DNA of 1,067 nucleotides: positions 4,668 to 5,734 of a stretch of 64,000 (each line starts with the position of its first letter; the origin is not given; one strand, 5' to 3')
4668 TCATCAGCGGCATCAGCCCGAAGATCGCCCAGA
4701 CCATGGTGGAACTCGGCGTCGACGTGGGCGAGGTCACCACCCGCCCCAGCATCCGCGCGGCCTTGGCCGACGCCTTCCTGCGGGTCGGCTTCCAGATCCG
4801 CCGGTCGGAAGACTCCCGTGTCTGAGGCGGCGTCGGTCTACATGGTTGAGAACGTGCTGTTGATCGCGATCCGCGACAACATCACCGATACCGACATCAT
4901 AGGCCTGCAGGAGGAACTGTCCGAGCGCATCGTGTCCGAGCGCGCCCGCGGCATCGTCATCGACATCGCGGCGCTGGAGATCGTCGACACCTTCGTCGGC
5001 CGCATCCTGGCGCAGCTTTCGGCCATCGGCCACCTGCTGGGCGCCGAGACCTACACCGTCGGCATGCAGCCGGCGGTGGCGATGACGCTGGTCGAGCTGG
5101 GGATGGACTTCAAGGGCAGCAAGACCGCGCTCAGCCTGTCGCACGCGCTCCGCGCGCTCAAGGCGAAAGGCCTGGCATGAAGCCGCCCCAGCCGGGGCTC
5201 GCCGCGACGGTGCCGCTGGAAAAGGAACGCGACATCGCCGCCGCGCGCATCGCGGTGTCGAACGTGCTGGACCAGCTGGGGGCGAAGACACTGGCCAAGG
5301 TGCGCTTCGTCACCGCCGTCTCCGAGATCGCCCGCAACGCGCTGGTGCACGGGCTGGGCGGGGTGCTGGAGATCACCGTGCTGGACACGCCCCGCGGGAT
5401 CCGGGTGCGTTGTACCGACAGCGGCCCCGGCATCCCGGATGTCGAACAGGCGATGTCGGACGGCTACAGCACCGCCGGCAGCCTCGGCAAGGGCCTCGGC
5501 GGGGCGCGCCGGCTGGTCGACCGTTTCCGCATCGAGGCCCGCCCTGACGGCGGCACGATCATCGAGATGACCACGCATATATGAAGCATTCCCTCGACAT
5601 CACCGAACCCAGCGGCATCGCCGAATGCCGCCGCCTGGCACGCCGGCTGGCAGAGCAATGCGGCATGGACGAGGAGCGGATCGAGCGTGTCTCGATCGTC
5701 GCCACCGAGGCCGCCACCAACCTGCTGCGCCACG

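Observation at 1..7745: KaiC-type ATPase operon abutting a sigma-B-less stressosome whose terminal output is a HisKA_2 histidine kinase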

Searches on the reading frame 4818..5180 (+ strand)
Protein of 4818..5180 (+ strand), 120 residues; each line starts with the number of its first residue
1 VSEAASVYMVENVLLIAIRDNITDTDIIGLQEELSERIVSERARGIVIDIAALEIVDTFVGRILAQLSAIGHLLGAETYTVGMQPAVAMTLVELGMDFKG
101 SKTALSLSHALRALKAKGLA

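Call 3: search_protein_families(library=pfam, proteins=[window:4818-5180:+], max_evalue=0.01)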
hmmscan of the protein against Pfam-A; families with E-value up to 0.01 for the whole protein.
window:4818-5180:+ (120 aa): 1 family
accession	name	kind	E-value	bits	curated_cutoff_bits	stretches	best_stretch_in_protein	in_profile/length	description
PF01740.26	STAS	-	3.8e-09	36.7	22.6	1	7-107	4-103/106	STAS domain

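Call 9: search_protein_families(library=ncbifam, proteins=[window:4818-5180:+], max_evalue=0.001)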
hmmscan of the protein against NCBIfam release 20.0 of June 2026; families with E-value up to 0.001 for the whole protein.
window:4818-5180:+ (120 aa): 1 family
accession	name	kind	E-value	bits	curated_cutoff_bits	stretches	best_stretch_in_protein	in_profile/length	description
NF052652.1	YtvA_fam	equivalog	3.2e-09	36.7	250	1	8-111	140-243/243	YtvA family blue-light photoreceptor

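Call 57: search_solved_structures(query=window:4818-5177:+, max_evalue=0.001, show_alignments=3)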
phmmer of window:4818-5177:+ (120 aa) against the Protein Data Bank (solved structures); distinct sequences matched with E-value up to 0.001: 17.
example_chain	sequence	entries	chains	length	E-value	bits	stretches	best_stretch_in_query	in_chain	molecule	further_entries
2vy9_A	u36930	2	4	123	2.9e-23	85.5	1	2-115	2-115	ANTI-SIGMA-FACTOR ANTAGONIST | ANTI-SIGMA-FACTOR ANTAGONIST (STAS) DOMAIN PROTEIN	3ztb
3zxn_A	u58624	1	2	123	5.6e-23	84.6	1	2-115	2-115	ANTI-SIGMA-FACTOR ANTAGONIST (STAS) DOMAIN PROTEIN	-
6qcm_A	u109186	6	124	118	1.1e-20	77.2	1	12-116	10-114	RsbS protein | RsbT antagonist protein RsbS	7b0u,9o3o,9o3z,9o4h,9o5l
9o4r_a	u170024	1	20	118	1.7e-20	76.6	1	12-116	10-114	RsbT antagonist protein RsbS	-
6jhk_A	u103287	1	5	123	2.8e-19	72.7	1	9-116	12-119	RsbS negative regulator of sigma-B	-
9o4r_A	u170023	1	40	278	2.6e-08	37.5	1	31-103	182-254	RsbR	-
9o5l_A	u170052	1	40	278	3.1e-08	37.3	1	31-103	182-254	STAS domain-containing protein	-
9o3o_A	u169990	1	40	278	3.8e-08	36.9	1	32-103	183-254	STAS domain-containing protein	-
7b0u_A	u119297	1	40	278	4e-08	36.9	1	31-103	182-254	RsbR protein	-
6qcm_CB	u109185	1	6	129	4.3e-08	36.8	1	31-104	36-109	RsbR protein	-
6qcm_AB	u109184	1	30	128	4.4e-08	36.8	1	31-104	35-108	RsbR protein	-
6qcm_CD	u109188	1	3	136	5.1e-08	36.5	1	31-104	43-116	RsbR protein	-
9o3z_A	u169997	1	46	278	1.4e-07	35.2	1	31-103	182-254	RsbR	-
9o4h_A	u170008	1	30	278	1.9e-07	34.7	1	31-103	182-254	RsbR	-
7o0i_a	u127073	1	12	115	4.2e-07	33.6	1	2-103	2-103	RsbS, negative regulator of sigma-B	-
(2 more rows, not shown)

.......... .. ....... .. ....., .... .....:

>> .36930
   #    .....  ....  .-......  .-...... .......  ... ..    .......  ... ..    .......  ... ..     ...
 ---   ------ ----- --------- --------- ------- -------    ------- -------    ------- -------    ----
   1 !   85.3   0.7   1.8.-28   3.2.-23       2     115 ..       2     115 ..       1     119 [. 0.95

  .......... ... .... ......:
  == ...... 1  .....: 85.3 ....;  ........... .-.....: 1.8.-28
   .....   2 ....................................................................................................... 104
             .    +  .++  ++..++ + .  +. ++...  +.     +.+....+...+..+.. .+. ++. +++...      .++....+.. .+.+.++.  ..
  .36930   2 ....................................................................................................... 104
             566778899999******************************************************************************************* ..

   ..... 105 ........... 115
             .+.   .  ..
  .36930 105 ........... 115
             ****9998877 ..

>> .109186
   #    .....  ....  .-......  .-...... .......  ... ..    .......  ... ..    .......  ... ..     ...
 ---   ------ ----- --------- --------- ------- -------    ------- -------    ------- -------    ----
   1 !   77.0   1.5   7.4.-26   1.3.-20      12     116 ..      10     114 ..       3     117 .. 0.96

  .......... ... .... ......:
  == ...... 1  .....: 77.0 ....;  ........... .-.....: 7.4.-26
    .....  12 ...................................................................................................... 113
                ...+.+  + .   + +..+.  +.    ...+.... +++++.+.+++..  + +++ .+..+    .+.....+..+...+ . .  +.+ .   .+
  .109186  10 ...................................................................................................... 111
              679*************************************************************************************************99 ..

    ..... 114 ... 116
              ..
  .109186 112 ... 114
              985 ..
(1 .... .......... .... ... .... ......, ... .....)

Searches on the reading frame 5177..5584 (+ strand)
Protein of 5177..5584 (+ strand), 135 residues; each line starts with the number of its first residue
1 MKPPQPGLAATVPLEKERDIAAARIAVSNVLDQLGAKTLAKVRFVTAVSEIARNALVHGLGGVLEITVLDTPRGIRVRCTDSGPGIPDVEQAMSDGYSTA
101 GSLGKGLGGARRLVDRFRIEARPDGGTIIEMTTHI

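Call 3: search_protein_families(library=pfam, proteins=[window:5177-5584:+], max_evalue=0.01)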
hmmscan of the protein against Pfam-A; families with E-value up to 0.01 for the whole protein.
window:5177-5584:+ (135 aa): 2 families
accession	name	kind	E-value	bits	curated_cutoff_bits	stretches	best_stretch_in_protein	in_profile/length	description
PF13581.12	HATPase_c_2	-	1.1e-11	45.3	27.4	1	17-132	6-126/127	Histidine kinase-like ATPase domain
PF02518.31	HATPase_c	-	2.2e-10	41.4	26.4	1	42-132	4-106/111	Histidine kinase-, DNA gyrase B-, and HSP90-like ATPase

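Call 9: search_protein_families(library=ncbifam, proteins=[window:5177-5584:+], max_evalue=0.001)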
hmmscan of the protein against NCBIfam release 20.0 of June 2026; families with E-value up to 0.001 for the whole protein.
window:5177-5584:+ (135 aa): 2 families
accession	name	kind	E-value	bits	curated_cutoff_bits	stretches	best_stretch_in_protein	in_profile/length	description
TIGR01925.2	spIIAB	equivalog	2.9e-15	56.4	135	1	17-134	11-135/137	anti-sigma F factor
NF041045.1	RsbA_anti_sig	subfamily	1e-10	41.4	210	1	6-133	177-302/303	anti-sigma factor RsbA family regulatory protein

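Call 35: search_solved_structures(query=window:5177-5581:+, max_evalue=0.01, show_alignments=3)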
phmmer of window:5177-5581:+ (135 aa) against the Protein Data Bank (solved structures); distinct sequences matched with E-value up to 0.01: 6.
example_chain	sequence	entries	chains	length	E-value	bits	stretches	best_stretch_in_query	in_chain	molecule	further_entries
1til_A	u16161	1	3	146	1.2e-07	35.2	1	21-135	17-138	Anti-sigma F factor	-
1l0o_A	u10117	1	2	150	1.3e-07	35.1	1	21-135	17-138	Anti-sigma F factor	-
1th8_A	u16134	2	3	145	2.7e-07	34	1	21-134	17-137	Anti-sigma F factor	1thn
1tid_A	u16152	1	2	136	5e-07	33.1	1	21-129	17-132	Anti-sigma F factor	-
1ys3_A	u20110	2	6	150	0.0029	21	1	47-110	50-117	Sensor-type histidine kinase prrB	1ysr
9jfj_A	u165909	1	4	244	0.0084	19.5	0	53-110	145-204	Sensor histidine kinase ZraS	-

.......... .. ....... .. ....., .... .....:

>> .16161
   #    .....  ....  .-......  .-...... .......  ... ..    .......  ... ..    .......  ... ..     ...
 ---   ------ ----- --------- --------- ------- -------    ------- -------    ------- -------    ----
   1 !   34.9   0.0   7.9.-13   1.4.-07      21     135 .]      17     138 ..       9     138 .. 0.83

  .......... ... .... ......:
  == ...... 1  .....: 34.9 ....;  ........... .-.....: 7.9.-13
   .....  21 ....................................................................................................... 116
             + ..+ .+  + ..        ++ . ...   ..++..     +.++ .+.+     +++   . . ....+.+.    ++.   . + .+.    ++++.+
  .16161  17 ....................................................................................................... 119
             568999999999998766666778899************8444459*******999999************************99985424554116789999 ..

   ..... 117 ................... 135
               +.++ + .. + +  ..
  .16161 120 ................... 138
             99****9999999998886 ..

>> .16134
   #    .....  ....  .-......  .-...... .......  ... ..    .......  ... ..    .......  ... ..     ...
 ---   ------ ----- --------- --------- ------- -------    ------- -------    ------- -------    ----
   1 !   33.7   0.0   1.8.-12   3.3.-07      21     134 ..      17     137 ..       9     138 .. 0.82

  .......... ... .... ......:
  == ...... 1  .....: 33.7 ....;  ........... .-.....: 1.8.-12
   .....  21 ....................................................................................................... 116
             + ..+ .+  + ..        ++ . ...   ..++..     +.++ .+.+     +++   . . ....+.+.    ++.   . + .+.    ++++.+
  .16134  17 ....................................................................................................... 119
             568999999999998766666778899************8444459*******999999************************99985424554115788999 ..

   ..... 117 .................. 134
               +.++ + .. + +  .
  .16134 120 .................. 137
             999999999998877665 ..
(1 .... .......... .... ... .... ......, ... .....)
